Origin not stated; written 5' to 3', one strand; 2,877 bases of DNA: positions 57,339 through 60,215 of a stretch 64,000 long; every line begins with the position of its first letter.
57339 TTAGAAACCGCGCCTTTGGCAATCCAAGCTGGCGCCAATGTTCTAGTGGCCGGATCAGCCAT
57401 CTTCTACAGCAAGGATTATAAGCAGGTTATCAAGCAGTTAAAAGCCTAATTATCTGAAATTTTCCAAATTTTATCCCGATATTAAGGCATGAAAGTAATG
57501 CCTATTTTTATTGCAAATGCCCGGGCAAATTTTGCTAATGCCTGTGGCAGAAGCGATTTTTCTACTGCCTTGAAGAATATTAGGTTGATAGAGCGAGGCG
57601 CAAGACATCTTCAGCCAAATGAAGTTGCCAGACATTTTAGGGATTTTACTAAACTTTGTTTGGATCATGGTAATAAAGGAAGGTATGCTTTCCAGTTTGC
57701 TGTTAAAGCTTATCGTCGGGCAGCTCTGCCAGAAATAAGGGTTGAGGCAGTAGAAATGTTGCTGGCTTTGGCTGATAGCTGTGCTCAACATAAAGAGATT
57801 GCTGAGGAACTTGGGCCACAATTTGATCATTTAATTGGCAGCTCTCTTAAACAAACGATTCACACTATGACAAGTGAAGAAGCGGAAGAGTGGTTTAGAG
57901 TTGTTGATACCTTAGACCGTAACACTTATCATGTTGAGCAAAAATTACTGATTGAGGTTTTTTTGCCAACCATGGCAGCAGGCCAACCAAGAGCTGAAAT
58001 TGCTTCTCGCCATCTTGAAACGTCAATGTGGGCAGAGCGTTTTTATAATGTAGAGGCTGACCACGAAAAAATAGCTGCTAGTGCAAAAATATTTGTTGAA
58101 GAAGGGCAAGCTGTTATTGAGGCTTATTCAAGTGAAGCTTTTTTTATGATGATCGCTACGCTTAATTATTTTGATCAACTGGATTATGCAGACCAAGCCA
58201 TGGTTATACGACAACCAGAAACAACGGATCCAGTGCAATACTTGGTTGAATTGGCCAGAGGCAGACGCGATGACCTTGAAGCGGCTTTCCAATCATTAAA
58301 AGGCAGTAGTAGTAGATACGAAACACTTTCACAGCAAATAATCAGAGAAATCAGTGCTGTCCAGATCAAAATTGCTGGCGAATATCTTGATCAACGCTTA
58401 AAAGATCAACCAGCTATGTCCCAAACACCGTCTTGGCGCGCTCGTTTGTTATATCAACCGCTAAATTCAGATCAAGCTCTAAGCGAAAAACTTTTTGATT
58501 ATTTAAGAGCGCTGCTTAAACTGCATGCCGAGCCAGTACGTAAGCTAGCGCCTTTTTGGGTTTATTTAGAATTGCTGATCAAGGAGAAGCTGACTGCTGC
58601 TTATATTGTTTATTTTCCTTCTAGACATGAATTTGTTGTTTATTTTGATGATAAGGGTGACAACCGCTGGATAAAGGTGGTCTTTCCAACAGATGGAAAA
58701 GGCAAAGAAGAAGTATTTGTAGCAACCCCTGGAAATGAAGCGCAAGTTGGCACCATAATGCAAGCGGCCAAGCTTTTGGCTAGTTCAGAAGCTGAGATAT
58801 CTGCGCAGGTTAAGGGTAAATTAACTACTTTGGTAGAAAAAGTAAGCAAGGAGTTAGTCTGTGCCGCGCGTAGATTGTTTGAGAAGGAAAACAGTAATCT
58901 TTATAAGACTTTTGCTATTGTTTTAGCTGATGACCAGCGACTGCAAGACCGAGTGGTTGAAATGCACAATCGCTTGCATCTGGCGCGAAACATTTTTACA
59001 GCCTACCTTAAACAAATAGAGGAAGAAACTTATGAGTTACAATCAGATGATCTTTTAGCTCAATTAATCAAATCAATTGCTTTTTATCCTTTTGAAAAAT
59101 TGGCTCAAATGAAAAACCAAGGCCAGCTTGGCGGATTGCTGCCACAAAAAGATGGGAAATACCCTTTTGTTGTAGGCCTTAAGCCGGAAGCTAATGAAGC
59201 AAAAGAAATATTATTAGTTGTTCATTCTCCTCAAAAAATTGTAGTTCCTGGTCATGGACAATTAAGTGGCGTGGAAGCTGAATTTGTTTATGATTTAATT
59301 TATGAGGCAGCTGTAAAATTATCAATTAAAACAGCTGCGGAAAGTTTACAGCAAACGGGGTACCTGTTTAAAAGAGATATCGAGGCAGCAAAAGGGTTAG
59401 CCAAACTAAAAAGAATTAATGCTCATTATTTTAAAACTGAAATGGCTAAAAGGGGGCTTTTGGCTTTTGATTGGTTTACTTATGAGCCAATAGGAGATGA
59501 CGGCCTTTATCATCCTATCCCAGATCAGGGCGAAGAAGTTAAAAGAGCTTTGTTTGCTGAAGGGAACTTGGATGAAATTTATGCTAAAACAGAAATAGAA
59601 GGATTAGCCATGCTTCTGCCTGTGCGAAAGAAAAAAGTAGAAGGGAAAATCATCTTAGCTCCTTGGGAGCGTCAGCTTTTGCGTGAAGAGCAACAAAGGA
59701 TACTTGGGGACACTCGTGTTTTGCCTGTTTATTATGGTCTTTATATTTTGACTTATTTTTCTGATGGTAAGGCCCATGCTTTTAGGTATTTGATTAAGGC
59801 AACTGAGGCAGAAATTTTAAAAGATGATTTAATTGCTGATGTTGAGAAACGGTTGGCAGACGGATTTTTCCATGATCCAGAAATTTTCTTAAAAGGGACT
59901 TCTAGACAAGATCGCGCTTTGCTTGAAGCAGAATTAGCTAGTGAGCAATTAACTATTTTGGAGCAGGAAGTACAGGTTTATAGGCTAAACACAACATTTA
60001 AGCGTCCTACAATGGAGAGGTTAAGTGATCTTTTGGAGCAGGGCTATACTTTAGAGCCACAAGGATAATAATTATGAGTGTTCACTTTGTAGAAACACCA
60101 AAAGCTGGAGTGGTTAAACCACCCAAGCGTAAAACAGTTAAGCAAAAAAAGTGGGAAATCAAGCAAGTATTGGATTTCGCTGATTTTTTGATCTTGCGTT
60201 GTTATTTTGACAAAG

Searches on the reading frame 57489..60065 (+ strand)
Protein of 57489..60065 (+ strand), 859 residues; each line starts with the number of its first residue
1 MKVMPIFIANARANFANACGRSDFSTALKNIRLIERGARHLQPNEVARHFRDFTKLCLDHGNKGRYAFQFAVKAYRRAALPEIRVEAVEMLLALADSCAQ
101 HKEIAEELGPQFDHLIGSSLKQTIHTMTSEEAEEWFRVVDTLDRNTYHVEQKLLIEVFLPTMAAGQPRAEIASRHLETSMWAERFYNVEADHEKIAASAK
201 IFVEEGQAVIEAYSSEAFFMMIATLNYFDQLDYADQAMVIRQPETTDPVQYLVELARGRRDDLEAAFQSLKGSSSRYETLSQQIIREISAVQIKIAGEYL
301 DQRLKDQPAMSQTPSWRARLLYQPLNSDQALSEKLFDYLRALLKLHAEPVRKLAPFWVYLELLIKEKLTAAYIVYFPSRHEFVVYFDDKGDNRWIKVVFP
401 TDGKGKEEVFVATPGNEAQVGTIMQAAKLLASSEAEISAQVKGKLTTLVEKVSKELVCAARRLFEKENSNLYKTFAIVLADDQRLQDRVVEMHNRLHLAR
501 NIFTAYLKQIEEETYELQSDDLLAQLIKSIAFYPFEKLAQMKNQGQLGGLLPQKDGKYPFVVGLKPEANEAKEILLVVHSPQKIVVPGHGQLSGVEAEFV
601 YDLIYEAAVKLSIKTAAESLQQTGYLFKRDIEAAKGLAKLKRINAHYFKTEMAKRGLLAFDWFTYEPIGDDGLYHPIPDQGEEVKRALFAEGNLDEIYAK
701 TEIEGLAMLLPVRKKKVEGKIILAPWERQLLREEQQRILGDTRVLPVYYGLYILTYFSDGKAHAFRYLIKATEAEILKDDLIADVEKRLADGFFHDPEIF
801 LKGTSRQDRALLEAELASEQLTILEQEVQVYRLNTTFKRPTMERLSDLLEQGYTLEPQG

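Call 8: search_protein_families(library=pfam, proteins=[window:57489-60065:+], max_evalue=1)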
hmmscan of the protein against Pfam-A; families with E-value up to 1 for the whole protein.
window:57489-60065:+ (859 aa): 0 families

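Call 13: find_homologous_proteins(query=window:57489-60065:+)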
Query window:57489-60065:+ (859 aa): 2 proteins with E <= 0.001 among 8000 candidates.
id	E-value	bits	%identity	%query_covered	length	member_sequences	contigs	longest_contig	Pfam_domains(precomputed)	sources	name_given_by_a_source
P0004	0.0e+0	1904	100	100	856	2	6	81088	-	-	-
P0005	0.0e+0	1180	63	100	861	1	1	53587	-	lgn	-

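Call 22: find_encoding_contigs(protein=P0005, flank=10000, max_places=4)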
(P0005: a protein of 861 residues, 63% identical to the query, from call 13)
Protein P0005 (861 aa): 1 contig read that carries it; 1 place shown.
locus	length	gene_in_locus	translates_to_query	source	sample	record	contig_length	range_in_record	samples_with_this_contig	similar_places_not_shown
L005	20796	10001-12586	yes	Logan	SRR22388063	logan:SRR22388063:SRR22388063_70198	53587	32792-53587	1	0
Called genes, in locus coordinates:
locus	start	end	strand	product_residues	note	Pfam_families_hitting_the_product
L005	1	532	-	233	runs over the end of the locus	PF01177:Asp_Glu_race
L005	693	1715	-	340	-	PF11741:AMIN, PF01520:Amidase_3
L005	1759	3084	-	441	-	PF01743:PolyA_pol, PF12627:PolyA_pol_RNAbd, PF01966:HD (weak), PF13735:tRNA_NucTran2_2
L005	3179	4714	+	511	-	PF13231:PMT_2 (weak)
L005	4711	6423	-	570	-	PF00561:Abhydrolase_1 (faint), PF12146:Hydrolase_4, PF12697:Abhydrolase_6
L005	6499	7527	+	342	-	PF00069:Pkinase, PF07714:PK_Tyr_Ser-Thr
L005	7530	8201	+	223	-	PF03793:PASTA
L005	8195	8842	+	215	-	PF00834:Ribul_P_3_epim, PF00215:OMPdecase (faint)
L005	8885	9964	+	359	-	-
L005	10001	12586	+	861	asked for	-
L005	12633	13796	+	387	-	PF14559:TPR_19 (faint), PF13176:TPR_7 (faint), PF13181:TPR_8 (faint), PF23914:TPR_CcmH_CycH (weak), PF13431:TPR_17 (weak), PF00515:TPR_1 (weak), PF07719:TPR_2 (weak), PF13414:TPR_11 (weak), +5 more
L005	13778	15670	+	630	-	-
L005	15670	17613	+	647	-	-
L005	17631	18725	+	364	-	PF00383:dCMP_cyt_deam_1, PF14437:MafB19-deam, PF01872:RibD_C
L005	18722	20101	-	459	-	PF04055:Radical_SAM, PF06968:BATS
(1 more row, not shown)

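Call 53: search_protein_families(library=padloc, proteins=[window:57489-60065:+], max_evalue=1)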
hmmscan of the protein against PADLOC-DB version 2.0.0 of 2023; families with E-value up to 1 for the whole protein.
window:57489-60065:+ (859 aa): 0 families

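Call 54: search_protein_families(library=ncbifam, proteins=[window:57489-60065:+], max_evalue=1)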
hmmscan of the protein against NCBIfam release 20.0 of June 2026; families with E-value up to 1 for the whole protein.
window:57489-60065:+ (859 aa): 0 families

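Call 55: search_protein_families(library=phrogs, proteins=[window:57489-60065:+], max_evalue=1)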
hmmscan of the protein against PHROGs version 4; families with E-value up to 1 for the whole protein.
window:57489-60065:+ (859 aa): 1 family
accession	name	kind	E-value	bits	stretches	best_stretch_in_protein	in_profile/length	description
phrog_23801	-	unknown function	0.17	11.4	1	683-733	283-333/580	-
